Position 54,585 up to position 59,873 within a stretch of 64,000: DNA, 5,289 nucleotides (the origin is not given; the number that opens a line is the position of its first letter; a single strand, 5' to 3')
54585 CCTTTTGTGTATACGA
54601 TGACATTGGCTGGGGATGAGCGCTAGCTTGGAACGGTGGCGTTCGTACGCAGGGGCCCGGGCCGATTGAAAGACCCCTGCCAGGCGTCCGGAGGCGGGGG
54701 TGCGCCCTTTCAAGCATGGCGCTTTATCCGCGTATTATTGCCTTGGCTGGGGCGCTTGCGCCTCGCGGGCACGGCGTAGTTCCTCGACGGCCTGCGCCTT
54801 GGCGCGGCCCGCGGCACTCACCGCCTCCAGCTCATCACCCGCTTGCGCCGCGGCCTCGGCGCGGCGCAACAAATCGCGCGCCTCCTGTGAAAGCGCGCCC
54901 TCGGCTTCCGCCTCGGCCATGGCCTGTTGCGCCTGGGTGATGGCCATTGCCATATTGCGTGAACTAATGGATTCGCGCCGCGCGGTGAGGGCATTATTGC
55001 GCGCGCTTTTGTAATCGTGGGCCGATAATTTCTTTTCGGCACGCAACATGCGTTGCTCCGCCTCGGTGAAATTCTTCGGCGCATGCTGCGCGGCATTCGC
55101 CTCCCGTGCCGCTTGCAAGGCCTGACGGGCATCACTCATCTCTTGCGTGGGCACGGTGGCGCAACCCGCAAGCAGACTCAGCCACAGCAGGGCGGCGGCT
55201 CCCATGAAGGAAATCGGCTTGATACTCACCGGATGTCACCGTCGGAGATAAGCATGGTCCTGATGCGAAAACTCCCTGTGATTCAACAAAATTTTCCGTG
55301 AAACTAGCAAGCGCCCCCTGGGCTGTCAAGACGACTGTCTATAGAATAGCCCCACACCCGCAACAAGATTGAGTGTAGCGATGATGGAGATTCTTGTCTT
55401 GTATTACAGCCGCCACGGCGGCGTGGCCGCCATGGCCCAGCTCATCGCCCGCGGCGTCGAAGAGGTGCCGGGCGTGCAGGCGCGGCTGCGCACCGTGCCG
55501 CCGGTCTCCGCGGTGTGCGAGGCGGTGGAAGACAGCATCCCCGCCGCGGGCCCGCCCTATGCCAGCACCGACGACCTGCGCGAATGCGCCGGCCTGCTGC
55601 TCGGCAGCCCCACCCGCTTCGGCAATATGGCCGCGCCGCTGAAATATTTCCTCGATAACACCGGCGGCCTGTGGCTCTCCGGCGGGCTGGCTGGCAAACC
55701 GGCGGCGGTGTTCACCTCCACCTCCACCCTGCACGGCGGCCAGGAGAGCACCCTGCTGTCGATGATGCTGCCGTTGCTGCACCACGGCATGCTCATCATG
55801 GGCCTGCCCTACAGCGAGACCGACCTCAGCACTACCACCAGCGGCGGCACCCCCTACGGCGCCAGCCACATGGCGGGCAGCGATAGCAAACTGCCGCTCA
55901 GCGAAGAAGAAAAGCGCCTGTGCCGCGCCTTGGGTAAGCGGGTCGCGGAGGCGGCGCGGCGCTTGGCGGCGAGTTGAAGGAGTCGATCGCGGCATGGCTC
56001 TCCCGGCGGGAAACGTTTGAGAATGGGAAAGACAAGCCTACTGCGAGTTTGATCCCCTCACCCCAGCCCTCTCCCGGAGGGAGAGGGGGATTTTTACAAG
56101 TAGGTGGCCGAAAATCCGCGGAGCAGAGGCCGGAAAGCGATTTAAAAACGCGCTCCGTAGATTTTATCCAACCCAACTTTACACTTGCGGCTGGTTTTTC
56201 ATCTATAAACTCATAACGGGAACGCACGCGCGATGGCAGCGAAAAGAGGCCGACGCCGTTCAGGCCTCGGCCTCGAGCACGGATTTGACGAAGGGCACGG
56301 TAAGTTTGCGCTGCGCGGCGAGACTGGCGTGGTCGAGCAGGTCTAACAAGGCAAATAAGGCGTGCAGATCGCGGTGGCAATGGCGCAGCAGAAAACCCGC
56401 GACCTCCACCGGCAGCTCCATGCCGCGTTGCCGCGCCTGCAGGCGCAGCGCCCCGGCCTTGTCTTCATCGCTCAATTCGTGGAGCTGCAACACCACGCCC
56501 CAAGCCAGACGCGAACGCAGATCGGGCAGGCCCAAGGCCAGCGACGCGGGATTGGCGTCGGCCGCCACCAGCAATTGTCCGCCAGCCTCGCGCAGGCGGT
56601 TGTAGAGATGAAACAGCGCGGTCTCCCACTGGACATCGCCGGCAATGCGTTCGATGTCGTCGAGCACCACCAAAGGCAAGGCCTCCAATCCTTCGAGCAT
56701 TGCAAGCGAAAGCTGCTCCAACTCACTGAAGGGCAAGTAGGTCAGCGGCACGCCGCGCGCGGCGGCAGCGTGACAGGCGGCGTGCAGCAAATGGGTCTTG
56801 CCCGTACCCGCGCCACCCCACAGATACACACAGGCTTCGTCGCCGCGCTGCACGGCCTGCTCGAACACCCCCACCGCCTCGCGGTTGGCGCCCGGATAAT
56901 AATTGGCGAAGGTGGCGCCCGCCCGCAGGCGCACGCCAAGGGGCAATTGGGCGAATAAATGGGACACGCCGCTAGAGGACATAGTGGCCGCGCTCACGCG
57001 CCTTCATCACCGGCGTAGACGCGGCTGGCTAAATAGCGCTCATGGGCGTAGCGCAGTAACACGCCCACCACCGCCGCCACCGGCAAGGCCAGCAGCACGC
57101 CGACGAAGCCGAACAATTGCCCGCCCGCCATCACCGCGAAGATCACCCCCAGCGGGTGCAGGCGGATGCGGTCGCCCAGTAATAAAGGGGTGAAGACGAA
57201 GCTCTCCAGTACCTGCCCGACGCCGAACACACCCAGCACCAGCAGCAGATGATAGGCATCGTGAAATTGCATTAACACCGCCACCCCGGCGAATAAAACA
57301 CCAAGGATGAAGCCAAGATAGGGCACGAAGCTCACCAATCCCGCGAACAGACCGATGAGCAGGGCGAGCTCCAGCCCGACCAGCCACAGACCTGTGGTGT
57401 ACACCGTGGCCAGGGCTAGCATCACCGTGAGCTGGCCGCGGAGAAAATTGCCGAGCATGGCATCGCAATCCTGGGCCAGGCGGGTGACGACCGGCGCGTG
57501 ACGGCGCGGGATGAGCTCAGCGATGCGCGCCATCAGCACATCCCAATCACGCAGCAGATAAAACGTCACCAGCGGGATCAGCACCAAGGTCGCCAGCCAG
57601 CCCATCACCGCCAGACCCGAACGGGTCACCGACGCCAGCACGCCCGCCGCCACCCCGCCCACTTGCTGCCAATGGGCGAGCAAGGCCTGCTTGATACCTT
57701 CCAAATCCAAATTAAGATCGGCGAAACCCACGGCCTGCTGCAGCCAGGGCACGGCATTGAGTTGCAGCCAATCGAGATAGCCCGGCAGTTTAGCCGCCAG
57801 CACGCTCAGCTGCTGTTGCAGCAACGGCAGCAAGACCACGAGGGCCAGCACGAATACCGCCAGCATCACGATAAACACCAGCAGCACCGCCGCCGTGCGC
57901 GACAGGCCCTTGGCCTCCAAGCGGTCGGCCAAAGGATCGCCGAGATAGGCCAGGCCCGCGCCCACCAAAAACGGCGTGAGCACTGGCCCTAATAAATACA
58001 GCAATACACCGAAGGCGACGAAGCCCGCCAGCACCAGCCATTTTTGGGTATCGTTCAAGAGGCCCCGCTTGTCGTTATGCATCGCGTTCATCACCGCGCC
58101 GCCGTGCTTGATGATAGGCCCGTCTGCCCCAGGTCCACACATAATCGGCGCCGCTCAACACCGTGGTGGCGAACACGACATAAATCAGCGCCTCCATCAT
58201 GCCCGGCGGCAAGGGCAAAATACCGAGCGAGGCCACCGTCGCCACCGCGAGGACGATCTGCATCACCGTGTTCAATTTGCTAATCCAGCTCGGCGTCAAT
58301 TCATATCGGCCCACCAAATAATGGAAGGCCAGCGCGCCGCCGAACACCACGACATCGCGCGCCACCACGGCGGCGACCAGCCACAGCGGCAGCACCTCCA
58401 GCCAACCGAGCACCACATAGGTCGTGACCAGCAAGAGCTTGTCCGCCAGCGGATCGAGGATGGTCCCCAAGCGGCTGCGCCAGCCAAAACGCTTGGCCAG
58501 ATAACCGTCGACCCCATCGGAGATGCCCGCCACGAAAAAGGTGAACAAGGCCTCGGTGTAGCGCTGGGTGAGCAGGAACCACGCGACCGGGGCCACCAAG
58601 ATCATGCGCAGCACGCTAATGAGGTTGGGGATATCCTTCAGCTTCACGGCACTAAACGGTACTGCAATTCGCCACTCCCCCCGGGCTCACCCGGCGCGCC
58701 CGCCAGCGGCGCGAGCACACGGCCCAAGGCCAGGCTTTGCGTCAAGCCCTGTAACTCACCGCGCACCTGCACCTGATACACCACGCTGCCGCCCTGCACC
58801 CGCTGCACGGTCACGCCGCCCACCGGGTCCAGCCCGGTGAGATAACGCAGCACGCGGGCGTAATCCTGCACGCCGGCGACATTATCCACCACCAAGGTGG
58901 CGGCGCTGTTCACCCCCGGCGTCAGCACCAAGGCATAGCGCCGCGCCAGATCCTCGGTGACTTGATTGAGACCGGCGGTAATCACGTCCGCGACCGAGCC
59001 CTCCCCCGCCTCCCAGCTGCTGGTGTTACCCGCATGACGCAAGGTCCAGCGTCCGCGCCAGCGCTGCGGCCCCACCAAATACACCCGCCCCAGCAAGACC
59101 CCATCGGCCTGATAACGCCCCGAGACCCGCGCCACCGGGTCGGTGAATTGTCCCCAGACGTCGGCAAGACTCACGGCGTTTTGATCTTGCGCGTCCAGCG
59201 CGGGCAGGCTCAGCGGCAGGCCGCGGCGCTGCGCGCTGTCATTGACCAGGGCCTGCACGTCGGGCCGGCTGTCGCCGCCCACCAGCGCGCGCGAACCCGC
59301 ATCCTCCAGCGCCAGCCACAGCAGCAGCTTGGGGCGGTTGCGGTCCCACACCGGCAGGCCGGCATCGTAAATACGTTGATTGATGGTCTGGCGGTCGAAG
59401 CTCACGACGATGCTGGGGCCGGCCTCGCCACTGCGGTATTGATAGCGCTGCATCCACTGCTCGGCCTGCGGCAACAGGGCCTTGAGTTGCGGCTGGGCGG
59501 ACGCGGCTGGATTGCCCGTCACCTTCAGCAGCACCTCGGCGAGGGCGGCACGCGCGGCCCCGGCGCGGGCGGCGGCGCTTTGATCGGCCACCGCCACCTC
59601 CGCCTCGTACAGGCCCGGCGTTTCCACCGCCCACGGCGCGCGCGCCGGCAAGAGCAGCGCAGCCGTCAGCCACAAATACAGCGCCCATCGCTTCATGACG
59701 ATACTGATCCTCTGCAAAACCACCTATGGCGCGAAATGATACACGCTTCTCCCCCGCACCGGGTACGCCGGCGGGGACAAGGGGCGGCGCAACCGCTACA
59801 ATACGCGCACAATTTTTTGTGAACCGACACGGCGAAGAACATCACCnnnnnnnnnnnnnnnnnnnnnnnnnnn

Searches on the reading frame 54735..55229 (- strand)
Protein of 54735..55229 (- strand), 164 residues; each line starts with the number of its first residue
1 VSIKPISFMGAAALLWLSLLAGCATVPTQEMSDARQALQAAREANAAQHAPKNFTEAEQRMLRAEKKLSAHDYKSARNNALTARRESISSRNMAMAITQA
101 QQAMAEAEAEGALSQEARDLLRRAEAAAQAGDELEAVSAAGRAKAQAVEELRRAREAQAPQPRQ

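Call 71: search_protein_families(library=pfam, proteins=[window:54735-55229:-], max_evalue=0.001)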
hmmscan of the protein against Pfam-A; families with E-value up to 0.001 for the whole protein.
window:54735-55229:- (164 aa): 1 family
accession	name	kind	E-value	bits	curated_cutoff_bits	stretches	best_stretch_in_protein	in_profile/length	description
PF14346.11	DUF4398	-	7.4e-08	33.2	27.9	1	29-111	1-77/78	Domain of unknown function (DUF4398)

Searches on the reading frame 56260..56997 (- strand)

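Call 71: search_protein_families(library=pfam, proteins=[window:56260-56997:-], max_evalue=0.001)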
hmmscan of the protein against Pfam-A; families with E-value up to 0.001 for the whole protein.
window:56260-56997:- (245 aa): 5 families
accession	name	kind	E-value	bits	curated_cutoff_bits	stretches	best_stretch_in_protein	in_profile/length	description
PF22688.2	Hda_lid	-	4e-29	100.8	27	1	177-241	1-65/65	Hda, lid domain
PF00308.24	Bac_DnaA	-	4.1e-15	56.8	23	1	29-170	6-161/162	Bacterial DnaA ATPAse domain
PF13191.12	AAA_16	-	1.1e-05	26.5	32.6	1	48-227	18-147/167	AAA ATPase domain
PF25199.1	nSTAND_NTPase5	-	0.00042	20.6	34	1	50-124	37-114/145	Novel STAND NTPase 5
PF03969.22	AFG1_ATPase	-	0.0006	19.3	27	0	54-79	61-86/361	AFG1-like ATPase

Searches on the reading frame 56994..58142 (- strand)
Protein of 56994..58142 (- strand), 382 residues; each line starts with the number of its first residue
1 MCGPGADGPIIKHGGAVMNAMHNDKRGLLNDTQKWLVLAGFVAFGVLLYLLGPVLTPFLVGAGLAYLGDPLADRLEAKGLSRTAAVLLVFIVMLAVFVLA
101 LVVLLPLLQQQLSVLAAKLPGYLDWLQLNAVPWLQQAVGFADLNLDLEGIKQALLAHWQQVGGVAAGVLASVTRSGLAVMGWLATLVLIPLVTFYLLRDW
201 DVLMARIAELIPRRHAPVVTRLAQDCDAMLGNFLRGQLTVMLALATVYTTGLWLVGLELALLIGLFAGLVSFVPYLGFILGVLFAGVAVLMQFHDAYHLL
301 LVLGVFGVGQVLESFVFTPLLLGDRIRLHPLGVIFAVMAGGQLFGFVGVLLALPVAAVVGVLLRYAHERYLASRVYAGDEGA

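Call 71: search_protein_families(library=pfam, proteins=[window:56994-58142:-], max_evalue=0.001)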
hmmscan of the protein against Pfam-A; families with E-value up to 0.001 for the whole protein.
window:56994-58142:- (382 aa): 1 family
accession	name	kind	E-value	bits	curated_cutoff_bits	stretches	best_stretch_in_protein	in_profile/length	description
PF01594.21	AI-2E_transport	-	3.2e-51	174.9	34.3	1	35-363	2-323/327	AI-2E family transporter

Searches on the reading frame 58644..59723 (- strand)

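Call 71: search_protein_families(library=pfam, proteins=[window:58644-59723:-], max_evalue=0.001)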
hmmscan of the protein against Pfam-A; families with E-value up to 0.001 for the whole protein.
window:58644-59723:- (359 aa): 1 family
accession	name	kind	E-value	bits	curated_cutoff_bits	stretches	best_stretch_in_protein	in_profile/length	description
PF09839.14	DUF2066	-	1.8e-70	237.4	23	1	32-263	1-232/232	Uncharacterized protein conserved in bacteria (DUF2066)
